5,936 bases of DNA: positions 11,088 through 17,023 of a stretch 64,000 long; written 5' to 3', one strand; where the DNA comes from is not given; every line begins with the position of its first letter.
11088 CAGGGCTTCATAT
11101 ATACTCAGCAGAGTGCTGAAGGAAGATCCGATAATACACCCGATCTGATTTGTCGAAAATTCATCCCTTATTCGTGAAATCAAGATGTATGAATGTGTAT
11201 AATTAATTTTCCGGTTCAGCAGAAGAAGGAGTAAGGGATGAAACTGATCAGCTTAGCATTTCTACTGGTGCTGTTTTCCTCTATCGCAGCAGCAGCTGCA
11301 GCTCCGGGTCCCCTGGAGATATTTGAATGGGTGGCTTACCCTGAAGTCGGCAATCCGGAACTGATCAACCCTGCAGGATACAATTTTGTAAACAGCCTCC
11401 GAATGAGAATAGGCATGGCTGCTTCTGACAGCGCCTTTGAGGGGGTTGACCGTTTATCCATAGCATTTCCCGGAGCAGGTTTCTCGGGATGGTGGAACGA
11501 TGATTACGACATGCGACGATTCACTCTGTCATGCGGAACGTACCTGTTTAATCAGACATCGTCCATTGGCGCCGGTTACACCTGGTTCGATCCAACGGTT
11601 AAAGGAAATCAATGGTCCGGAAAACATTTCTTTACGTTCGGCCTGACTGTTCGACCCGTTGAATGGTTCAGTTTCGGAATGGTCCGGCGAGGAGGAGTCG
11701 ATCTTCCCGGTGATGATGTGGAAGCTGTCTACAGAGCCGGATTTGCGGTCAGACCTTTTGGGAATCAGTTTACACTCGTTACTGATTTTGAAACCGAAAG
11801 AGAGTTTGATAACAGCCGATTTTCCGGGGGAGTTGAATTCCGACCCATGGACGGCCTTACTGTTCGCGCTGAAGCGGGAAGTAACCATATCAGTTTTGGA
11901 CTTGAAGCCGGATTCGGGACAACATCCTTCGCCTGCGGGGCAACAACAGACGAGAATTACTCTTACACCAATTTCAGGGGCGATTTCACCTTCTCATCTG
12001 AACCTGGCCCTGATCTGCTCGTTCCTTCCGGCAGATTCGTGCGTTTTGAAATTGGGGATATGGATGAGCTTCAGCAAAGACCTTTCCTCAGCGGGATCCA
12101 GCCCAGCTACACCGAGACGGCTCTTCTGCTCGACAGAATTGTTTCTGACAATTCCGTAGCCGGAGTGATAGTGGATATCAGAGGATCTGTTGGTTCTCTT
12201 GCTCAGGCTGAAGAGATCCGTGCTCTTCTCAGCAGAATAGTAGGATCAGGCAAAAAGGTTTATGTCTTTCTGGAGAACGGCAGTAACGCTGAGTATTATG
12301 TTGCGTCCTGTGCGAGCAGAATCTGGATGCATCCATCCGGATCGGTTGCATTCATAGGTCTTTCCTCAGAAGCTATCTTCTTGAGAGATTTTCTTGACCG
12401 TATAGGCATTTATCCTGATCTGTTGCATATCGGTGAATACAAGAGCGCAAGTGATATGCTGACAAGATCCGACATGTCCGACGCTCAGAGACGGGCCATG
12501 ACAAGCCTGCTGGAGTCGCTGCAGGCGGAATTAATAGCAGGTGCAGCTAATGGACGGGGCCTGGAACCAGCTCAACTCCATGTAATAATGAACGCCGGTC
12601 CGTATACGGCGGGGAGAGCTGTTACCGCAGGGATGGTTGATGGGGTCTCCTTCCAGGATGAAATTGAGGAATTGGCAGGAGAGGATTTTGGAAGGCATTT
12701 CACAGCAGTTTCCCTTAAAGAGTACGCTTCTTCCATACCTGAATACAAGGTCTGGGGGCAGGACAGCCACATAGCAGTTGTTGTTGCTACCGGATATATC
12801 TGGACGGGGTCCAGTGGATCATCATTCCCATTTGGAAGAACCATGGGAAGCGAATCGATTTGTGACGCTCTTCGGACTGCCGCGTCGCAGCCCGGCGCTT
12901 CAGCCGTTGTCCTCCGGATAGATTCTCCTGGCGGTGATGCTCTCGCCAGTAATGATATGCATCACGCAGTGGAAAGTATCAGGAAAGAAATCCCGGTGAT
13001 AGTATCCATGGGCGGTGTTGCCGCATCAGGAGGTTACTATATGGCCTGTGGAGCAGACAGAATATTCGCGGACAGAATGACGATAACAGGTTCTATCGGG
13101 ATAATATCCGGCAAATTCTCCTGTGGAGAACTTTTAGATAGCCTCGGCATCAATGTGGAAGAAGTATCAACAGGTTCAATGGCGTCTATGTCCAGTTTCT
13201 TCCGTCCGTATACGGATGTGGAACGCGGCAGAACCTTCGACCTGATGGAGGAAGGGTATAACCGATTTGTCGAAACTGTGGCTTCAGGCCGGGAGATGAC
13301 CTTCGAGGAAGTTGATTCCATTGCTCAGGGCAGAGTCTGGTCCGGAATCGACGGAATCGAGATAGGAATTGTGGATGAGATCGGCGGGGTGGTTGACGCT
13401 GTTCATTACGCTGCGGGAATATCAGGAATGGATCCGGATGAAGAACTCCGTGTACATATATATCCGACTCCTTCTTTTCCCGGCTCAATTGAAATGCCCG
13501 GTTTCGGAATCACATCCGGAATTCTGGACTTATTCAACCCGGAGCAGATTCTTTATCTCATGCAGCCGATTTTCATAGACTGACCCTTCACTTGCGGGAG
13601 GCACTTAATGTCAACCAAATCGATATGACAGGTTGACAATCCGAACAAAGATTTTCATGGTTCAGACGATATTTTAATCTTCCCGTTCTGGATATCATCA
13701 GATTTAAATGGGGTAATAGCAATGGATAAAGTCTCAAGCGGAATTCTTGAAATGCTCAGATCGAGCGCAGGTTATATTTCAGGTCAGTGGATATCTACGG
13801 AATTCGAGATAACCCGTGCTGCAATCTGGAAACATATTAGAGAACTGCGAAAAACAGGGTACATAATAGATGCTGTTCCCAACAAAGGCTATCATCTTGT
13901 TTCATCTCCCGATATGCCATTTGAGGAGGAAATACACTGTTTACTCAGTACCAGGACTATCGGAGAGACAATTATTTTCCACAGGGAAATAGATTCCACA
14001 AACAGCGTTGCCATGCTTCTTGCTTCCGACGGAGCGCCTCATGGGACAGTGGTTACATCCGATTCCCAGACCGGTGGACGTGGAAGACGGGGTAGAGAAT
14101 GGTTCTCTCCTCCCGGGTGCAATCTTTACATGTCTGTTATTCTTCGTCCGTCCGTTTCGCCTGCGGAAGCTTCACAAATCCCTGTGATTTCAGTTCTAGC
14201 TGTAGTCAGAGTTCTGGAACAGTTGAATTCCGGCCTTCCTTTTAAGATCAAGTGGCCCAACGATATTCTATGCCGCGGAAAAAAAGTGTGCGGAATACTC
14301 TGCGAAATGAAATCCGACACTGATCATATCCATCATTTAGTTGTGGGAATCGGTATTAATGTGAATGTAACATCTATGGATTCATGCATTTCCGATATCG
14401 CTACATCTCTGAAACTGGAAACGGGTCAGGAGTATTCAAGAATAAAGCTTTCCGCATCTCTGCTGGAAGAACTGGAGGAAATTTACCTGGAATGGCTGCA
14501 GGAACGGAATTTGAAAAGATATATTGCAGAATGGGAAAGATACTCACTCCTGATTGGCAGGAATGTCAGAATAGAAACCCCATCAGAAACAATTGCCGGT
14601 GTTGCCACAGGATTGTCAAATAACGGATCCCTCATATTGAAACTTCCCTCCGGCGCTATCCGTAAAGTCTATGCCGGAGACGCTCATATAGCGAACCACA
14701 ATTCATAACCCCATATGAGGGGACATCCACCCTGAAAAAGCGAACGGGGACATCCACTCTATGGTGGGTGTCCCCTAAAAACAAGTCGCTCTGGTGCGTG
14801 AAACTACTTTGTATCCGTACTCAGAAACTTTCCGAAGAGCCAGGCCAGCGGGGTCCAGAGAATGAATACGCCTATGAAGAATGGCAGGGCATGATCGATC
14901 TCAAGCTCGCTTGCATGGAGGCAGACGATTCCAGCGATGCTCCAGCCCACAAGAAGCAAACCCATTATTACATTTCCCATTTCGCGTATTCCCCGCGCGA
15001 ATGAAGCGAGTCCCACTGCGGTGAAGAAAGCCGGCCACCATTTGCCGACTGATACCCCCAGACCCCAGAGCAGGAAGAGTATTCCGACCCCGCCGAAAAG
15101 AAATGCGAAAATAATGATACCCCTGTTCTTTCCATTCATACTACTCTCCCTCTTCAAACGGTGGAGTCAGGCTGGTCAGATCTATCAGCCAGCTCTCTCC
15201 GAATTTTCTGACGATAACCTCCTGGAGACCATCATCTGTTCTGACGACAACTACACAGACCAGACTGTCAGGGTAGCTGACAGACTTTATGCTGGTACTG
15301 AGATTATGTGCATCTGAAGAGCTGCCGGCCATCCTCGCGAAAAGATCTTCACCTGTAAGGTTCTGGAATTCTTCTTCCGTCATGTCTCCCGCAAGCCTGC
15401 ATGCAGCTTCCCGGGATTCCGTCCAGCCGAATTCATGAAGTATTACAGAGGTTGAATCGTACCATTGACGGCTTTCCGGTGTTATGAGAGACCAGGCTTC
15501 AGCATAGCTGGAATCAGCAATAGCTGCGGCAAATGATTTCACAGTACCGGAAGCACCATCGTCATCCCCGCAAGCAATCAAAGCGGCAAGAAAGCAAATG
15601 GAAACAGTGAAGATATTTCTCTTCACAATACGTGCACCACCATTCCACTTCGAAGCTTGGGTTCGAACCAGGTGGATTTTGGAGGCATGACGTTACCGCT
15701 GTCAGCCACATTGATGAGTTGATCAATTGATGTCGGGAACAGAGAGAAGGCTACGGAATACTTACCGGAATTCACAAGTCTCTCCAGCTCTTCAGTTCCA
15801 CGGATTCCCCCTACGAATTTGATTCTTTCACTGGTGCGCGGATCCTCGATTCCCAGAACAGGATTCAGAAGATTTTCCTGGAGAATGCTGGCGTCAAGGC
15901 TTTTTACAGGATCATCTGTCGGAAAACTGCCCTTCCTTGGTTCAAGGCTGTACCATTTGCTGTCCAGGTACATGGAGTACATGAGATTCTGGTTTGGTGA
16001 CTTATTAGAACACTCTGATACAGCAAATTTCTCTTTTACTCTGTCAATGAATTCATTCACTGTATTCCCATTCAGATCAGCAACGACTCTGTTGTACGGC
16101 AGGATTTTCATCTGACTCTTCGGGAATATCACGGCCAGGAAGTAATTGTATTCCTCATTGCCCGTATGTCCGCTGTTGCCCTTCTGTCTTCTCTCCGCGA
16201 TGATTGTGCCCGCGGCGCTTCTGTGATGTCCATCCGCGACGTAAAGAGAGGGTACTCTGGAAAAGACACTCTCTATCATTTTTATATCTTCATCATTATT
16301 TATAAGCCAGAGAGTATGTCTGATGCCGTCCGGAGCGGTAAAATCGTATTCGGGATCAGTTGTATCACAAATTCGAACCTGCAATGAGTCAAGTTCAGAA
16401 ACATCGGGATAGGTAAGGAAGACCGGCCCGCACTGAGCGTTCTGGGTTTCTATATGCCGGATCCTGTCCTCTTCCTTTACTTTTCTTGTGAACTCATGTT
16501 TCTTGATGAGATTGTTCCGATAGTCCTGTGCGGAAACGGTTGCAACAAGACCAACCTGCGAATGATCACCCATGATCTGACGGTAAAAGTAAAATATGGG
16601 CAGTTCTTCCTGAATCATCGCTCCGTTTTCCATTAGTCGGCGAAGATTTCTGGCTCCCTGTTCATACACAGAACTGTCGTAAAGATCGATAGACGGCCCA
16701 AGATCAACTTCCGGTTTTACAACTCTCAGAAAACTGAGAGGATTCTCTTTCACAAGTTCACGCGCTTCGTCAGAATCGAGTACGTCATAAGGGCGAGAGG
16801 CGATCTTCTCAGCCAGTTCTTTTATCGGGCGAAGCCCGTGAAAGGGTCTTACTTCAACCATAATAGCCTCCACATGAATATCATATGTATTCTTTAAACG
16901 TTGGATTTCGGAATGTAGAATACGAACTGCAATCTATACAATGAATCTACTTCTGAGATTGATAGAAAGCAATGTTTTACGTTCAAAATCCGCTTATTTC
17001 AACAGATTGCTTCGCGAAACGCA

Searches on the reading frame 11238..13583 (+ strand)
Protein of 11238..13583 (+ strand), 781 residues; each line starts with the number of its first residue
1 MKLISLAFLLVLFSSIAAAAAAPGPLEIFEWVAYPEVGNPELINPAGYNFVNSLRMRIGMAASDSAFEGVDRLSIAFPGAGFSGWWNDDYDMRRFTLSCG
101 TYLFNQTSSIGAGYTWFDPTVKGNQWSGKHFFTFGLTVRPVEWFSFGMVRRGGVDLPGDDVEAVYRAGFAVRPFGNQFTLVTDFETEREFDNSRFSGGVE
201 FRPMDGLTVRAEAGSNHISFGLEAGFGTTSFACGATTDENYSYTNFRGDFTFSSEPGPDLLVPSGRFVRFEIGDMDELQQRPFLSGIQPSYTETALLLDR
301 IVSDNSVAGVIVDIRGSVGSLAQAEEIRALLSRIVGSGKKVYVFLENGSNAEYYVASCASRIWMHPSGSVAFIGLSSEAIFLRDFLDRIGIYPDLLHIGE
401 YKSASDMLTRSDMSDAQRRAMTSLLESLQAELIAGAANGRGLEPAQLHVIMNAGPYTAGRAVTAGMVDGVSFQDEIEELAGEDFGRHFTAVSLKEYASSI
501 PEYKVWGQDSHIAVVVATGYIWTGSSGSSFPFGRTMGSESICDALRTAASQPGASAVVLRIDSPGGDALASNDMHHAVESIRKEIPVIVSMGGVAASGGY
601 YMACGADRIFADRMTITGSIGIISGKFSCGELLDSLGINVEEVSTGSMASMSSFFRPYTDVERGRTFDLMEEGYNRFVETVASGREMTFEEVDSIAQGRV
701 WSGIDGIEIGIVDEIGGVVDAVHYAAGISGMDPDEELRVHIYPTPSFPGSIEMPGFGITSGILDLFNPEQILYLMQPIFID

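Call 14: search_protein_families(library=pfam, proteins=[window:11238-13583:+], max_evalue=0.0001)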
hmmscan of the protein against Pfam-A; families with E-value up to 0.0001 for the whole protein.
window:11238-13583:+ (781 aa): 3 families
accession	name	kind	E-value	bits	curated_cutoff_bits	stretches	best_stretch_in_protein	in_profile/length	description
PF01343.23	Peptidase_S49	-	9.6e-72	240.4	24.9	2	582-725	4-147/154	Peptidase family S49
PF25145.1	NfeD1b_N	-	1.6e-07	31.5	40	1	548-625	25-100/189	NfeD1b, N-terminal domain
PF01972.22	SDH_protease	-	7.1e-06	25.7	31.3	1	538-621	78-156/286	ClpP-like SDH-type serine proteinase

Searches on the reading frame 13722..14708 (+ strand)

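Call 14: search_protein_families(library=pfam, proteins=[window:13722-14708:+], max_evalue=0.0001)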
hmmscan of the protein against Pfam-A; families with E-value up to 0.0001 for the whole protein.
window:13722-14708:+ (328 aa): 4 families
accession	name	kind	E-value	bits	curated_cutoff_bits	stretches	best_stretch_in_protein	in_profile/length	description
PF03099.24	BPL_LplA_LipB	-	1.5e-24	86.8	21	1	90-213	5-133/133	Biotin/lipoate A/B protein ligase family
PF08279.18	HTH_11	-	2.4e-15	56.6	25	1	8-57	5-54/55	HTH domain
PF02237.23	BPL_C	-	7.8e-11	42.2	21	1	278-320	2-44/48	Biotin protein ligase C terminal domain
PF16917.10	BPL_LplA_LipB_2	-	3.8e-05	23.8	27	1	135-253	42-164/183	Biotin/lipoate A/B protein ligase family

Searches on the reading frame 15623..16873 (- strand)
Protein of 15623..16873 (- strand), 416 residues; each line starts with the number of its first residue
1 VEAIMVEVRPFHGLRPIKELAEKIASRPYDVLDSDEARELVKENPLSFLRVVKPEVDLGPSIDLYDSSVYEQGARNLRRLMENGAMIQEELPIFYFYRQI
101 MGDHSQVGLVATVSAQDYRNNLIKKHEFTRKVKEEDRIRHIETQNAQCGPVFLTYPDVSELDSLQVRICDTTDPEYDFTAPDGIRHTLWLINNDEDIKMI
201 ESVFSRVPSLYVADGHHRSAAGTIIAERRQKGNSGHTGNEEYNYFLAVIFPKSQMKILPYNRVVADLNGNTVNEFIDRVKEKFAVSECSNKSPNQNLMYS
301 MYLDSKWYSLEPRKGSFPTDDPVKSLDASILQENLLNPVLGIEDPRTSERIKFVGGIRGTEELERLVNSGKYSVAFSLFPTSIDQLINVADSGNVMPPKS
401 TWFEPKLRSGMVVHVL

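Call 14: search_protein_families(library=pfam, proteins=[window:15623-16873:-], max_evalue=0.0001)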
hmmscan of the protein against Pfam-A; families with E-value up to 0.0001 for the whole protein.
window:15623-16873:- (416 aa): 1 family
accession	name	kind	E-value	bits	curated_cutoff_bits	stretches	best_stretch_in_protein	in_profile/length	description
PF06245.16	DUF1015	-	2.5e-104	349.1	25.8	1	8-329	1-325/325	Protein of unknown function (DUF1015)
